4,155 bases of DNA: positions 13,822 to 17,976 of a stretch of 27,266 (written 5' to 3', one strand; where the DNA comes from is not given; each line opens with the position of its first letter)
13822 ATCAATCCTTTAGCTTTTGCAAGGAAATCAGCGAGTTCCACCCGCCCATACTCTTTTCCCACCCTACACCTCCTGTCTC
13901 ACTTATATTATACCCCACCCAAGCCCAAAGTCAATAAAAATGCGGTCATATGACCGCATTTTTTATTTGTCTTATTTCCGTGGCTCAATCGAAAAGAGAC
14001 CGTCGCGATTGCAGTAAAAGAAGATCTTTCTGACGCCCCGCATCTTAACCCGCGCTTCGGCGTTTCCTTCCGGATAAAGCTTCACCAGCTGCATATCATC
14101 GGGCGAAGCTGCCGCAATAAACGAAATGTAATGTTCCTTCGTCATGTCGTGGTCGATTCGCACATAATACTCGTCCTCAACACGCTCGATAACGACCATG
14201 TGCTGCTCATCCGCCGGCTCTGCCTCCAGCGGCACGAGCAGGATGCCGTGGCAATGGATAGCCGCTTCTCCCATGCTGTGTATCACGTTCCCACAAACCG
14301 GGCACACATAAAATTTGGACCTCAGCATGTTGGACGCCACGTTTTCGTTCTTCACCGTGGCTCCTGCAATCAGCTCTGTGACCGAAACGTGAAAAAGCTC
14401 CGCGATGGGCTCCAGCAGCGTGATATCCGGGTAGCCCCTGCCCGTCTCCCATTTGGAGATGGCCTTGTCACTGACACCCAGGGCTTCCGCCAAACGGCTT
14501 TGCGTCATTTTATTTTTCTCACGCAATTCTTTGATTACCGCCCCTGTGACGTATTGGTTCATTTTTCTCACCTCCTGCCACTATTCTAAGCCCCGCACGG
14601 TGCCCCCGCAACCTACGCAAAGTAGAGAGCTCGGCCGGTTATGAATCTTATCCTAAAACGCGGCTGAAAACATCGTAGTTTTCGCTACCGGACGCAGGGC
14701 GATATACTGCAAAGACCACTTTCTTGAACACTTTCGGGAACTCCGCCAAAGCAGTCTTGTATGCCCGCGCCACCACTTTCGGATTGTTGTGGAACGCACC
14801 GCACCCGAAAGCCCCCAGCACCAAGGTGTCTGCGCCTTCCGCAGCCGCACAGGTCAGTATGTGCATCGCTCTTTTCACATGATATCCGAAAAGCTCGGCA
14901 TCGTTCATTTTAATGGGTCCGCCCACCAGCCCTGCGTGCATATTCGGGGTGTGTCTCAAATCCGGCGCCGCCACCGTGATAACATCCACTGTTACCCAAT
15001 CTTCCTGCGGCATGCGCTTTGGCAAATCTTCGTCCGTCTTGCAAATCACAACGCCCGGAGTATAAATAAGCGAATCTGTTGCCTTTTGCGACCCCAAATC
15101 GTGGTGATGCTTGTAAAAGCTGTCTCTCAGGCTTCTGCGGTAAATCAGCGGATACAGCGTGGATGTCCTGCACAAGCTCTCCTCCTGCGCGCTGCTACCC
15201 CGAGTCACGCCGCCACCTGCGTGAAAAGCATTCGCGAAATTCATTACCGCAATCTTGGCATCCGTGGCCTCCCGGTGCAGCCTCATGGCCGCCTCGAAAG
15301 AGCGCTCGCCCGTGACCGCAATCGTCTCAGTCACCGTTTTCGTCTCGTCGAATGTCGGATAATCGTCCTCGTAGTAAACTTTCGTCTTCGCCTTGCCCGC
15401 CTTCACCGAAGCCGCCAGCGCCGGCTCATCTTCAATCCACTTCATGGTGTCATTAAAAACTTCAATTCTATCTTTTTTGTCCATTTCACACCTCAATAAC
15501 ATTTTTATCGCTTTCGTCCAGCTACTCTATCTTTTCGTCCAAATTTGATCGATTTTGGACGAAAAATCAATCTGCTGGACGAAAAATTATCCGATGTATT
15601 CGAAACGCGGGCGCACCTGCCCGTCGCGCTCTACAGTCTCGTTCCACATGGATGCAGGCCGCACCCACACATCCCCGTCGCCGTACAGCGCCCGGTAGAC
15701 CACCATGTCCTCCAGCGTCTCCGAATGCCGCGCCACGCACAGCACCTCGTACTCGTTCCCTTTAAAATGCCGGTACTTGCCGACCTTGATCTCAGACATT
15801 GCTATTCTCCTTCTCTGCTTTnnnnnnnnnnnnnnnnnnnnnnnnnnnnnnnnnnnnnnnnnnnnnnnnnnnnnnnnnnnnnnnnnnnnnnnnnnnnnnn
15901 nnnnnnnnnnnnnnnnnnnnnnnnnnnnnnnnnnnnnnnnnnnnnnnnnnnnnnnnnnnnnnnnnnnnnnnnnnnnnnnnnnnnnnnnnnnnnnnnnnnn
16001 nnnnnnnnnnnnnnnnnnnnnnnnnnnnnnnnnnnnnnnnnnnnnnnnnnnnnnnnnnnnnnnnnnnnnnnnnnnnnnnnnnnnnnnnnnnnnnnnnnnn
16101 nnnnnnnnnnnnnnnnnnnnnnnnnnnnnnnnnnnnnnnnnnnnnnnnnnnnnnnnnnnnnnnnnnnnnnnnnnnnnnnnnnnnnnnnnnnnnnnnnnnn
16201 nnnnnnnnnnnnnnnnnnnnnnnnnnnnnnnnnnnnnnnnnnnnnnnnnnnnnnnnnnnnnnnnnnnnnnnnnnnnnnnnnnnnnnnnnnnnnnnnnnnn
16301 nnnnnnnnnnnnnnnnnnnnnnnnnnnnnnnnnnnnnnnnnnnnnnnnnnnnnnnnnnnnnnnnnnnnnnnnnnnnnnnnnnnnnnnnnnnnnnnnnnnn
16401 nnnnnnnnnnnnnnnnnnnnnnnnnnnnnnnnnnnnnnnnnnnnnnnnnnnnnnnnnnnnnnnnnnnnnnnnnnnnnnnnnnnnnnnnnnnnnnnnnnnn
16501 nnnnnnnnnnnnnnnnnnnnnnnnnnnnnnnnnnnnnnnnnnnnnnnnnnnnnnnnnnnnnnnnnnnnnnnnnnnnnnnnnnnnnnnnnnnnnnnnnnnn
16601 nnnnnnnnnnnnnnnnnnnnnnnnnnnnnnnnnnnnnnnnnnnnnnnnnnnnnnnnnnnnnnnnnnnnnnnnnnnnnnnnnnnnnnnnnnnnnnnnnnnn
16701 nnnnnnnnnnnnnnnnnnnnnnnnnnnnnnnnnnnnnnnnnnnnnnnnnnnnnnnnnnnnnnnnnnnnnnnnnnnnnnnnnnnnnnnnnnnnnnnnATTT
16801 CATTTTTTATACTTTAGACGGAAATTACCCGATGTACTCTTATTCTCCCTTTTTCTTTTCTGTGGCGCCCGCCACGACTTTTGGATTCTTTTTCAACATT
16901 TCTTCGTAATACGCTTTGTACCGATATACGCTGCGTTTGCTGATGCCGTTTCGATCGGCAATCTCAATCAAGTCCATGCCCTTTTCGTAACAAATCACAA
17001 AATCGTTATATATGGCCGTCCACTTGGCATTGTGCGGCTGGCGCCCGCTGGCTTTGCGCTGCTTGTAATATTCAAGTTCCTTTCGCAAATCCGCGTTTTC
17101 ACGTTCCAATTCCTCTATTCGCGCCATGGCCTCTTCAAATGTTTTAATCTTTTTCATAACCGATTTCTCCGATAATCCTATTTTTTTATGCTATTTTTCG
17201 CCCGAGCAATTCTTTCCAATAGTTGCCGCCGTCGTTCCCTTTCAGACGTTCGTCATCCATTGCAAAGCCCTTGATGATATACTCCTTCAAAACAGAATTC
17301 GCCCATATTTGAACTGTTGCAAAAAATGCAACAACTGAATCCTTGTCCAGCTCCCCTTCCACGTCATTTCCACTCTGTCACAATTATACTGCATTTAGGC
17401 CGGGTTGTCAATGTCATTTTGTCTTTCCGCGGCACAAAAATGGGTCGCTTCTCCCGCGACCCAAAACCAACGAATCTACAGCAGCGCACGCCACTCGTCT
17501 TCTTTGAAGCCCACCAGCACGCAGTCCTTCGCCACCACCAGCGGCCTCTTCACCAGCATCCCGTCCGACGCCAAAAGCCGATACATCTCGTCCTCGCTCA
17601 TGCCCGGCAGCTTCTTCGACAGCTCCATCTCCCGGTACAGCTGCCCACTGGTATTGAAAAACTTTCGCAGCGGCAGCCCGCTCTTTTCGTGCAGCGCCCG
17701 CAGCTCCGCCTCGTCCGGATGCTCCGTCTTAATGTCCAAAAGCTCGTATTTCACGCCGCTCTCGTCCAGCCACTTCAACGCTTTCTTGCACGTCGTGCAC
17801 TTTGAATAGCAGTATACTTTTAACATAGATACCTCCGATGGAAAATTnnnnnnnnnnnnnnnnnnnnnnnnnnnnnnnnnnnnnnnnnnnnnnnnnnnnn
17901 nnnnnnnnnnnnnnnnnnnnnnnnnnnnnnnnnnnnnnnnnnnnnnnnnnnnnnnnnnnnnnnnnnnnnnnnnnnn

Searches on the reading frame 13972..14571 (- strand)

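Call 7: search_protein_families(library=pfam, proteins=[window:13972-14571:-], max_evalue=0.01)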
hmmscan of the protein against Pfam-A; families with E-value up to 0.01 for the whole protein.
window:13972-14571:- (199 aa): 10 families
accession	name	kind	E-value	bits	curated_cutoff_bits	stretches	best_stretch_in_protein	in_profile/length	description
PF01381.28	HTH_3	-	1.1e-15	57.8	23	1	13-67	1-55/55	Helix-turn-helix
PF13560.12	HTH_31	-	6.5e-11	42.8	27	1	10-66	3-60/64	Helix-turn-helix domain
PF12844.13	HTH_19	-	1.8e-10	41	30.2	1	10-71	1-62/64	Helix-turn-helix domain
PF13443.12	HTH_26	-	4.4e-06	27.3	22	1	13-68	2-58/63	Cro/C1-type HTH DNA-binding domain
PF15731.11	MqsA_antitoxin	-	0.00021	21.9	30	1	6-53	67-114/131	Antitoxin component of bacterial toxin-antitoxin system, MqsA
PF14549.12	P22_Cro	-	0.0013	18.9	30.2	1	24-41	12-29/60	DNA-binding transcriptional regulator Cro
PF15943.11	YdaS_toxin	-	0.0017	18.6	30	1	24-44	11-31/65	Bacterial toxin YdaS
PF01880.24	Desulfoferrodox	-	0.0022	18.9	22.2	1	121-193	6-95/98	Desulfoferrodoxin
PF08279.18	HTH_11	-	0.0023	18.2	25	1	12-40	5-34/55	HTH domain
PF13412.12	HTH_24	-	0.0038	17.2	21.9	1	11-39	7-35/48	Winged helix-turn-helix DNA-binding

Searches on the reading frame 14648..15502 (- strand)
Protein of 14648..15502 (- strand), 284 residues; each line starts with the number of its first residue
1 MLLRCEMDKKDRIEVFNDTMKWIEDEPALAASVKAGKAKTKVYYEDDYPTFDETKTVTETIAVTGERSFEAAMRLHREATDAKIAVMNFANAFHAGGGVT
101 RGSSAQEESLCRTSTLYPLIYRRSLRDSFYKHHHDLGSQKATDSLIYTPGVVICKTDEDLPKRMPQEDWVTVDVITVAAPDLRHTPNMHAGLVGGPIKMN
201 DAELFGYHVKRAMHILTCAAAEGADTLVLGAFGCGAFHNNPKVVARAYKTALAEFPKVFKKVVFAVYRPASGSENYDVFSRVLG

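Call 7: search_protein_families(library=pfam, proteins=[window:14648-15502:-], max_evalue=0.01)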
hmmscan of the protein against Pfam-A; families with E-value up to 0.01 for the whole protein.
window:14648-15502:- (284 aa): 1 family
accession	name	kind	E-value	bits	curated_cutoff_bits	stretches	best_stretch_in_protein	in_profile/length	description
PF10021.15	PARG_cat_microb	-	1.2e-32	113.7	23.5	1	27-155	21-145/146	Microbial-type PARG, catalytic domain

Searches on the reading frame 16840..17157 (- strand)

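Call 7: search_protein_families(library=pfam, proteins=[window:16840-17157:-], max_evalue=0.01)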
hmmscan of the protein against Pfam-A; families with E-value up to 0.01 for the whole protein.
window:16840-17157:- (105 aa): 6 families
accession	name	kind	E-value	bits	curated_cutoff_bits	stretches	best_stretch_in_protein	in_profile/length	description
PF13384.12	HTH_23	-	0.00016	21.8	24.6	1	54-86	11-43/50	Homeodomain-like domain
PF01527.26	HTH_Tnp_1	-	0.00022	21.8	24.1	0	57-92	20-56/75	Transposase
PF02796.21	HTH_7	-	0.00044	20.8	23.8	1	57-82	18-43/45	Helix-turn-helix domain of resolvase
PF13551.12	HTH_29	-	0.0016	18.9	28.1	1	58-86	9-38/64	Winged helix-turn helix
PF04576.20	Zein-binding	-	0.0024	18.6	23.1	1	8-62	33-86/92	Zein-binding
PF12808.12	Mto2_bdg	-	0.0074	17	22.3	1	10-34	27-51/52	Micro-tubular organiser Mto1 C-term Mto2-binding region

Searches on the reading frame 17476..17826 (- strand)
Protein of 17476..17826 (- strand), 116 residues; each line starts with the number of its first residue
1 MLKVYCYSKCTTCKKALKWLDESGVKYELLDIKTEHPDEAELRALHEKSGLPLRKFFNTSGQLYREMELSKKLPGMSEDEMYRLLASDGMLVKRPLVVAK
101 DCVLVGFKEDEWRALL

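Call 7: search_protein_families(library=pfam, proteins=[window:17476-17826:-], max_evalue=0.01)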
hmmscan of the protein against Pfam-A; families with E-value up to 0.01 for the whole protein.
window:17476-17826:- (116 aa): 2 families
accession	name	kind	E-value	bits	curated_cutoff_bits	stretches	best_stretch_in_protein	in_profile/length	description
PF03960.21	ArsC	-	4.3e-20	72.2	24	1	5-114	1-78/79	ArsC family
PF00462.30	Glutaredoxin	-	8.3e-07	29.6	22.9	1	4-52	3-51/60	Glutaredoxin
